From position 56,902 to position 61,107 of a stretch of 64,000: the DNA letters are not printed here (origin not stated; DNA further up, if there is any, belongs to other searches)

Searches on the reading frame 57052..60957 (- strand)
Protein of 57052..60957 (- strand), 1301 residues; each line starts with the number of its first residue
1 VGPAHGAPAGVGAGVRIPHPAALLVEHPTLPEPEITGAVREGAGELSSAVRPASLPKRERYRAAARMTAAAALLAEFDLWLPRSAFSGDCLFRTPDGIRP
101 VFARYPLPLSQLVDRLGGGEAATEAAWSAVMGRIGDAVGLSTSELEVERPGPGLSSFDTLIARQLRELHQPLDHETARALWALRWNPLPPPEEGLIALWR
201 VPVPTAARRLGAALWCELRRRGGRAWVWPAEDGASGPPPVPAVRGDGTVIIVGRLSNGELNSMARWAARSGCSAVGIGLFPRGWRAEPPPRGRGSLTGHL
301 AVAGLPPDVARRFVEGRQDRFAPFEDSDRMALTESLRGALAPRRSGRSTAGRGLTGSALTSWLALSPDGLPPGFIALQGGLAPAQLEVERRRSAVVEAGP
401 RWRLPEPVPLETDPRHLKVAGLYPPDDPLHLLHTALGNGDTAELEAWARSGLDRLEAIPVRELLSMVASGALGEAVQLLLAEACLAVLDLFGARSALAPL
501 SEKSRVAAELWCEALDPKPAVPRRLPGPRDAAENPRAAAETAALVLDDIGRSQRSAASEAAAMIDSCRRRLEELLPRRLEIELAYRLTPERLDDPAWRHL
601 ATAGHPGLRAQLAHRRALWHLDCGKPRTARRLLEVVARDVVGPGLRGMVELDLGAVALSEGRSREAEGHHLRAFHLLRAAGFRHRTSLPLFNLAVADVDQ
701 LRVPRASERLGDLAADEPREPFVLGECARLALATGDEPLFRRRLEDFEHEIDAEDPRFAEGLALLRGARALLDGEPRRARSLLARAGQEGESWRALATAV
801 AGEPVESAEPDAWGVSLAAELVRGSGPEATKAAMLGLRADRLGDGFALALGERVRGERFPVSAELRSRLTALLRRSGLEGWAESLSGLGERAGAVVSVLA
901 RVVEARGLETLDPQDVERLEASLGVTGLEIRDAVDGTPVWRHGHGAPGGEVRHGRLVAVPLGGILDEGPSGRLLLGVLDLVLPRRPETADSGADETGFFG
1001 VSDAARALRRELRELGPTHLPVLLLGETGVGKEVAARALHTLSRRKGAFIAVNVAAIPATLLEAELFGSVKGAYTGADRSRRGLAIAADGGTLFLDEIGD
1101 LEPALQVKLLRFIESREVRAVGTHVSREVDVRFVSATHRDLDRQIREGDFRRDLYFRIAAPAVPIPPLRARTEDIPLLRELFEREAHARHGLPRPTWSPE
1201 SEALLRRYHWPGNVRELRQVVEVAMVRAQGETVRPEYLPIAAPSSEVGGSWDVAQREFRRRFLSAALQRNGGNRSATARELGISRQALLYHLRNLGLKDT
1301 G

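Call 11: search_protein_families(library=pfam, proteins=[window:57052-60957:-], max_evalue=0.01)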
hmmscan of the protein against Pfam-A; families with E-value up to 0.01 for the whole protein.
window:57052-60957:- (1301 aa): 8 families
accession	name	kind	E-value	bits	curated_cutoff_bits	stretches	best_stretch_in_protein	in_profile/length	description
PF00158.32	Sigma54_activat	-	1.9e-57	194.1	20.2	1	1000-1160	3-164/168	Sigma-54 interaction domain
PF14532.12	Sigma54_activ_2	-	3.3e-19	69.9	25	1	999-1168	1-138/138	Sigma-54 interaction domain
PF25601.1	AAA_lid_14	-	3.7e-18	65.6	27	1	1169-1240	1-72/87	AAA+ ATPase lid domain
PF02954.25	HTH_8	-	7.1e-09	35.7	22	1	1258-1293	5-40/42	Bacterial regulatory protein, Fis family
PF07728.20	AAA_5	-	1.6e-07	31.9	22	1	1021-1137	1-121/139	AAA domain (dynein-related subfamily)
PF13556.12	HTH_30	-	0.001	19.3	27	1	1269-1294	10-35/59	PucR C-terminal helix-turn-helix domain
PF13518.12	HTH_28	-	0.0041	17.6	25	0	1258-1290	1-30/52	Helix-turn-helix domain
PF12840.13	HTH_20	-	0.0065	16.9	27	0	1267-1295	13-42/51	Helix-turn-helix domain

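Call 54: search_protein_families(library=ncbifam, proteins=[window:57052-60957:-], max_evalue=0.01)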
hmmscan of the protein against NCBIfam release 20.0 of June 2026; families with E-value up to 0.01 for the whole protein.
window:57052-60957:- (1301 aa): 27 families (the best 25 are shown)
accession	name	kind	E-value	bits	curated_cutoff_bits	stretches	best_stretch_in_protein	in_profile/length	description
NF003451.0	PRK05022.1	equivalog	4.1e-80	269.9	476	1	993-1298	187-511/512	nitric oxide reductase transcriptional regulator NorR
TIGR02915.1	PEP_resp_reg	equivalog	1.1e-76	258.5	502.6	1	987-1294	130-441/445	PEP-CTERM-box response regulator transcription factor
TIGR01818.1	ntrC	equivalog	1.4e-74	251.6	558.6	1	993-1239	131-378/463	nitrogen regulation protein NR(I)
NF007689.0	PRK10365.1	equivalog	2e-74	251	760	1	987-1292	130-439/441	sigma-54-dependent response regulator transcription factor ZraR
NF008469.0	PRK11361.1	equivalog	4e-74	250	714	1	1019-1298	166-457/461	acetoacetate metabolism transcriptional regulator AtoC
NF041552.1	TF_PrdR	equivalog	8.4e-73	245.6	795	1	1012-1294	283-575/577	sigma-54 dependent transcriptional regulator PrdR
NF038308.1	RNA_repair_RtcR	equivalog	8e-72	242.8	650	1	1000-1239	184-433/530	RNA repair transcriptional activator RtcR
TIGR01817.1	nifA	equivalog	1.6e-70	238.4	528.85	1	994-1236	194-436/534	nif-specific transcriptional activator NifA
TIGR02329.1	propionate_PrpR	equivalog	1.2e-69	235.4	499.2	1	1000-1292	216-524/526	propionate catabolism operon regulatory protein PrpR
NF011953.0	PRK15424.1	equivalog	3e-69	234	703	1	998-1294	221-533/538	propionate catabolism operon regulatory protein PrpR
NF011695.0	PRK15115.1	equivalog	1.3e-64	218.6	763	1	1019-1288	158-429/445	two-component system response regulator GlrR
TIGR02974.1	phageshock_pspF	equivalog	6e-64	216.4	443.55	1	1000-1233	3-238/336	phage shock protein operon transcriptional activator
NF041906.1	V4R_TF_MobR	exception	2.2e-62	211.3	999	1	1000-1293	236-542/544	phenol degradation transcriptional regulator MobR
NF051870.1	NAssimRespRegNtrX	equivalog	5.1e-62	210.2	600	1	994-1297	137-452/452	nitrogen assimilation response regulator NtrX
NF041946.1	LuxO_transreg_Vib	equivalog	7.2e-62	209.7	800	1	988-1242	125-380/463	quorum-sensing sigma-54 dependent transcriptional regulator LuxO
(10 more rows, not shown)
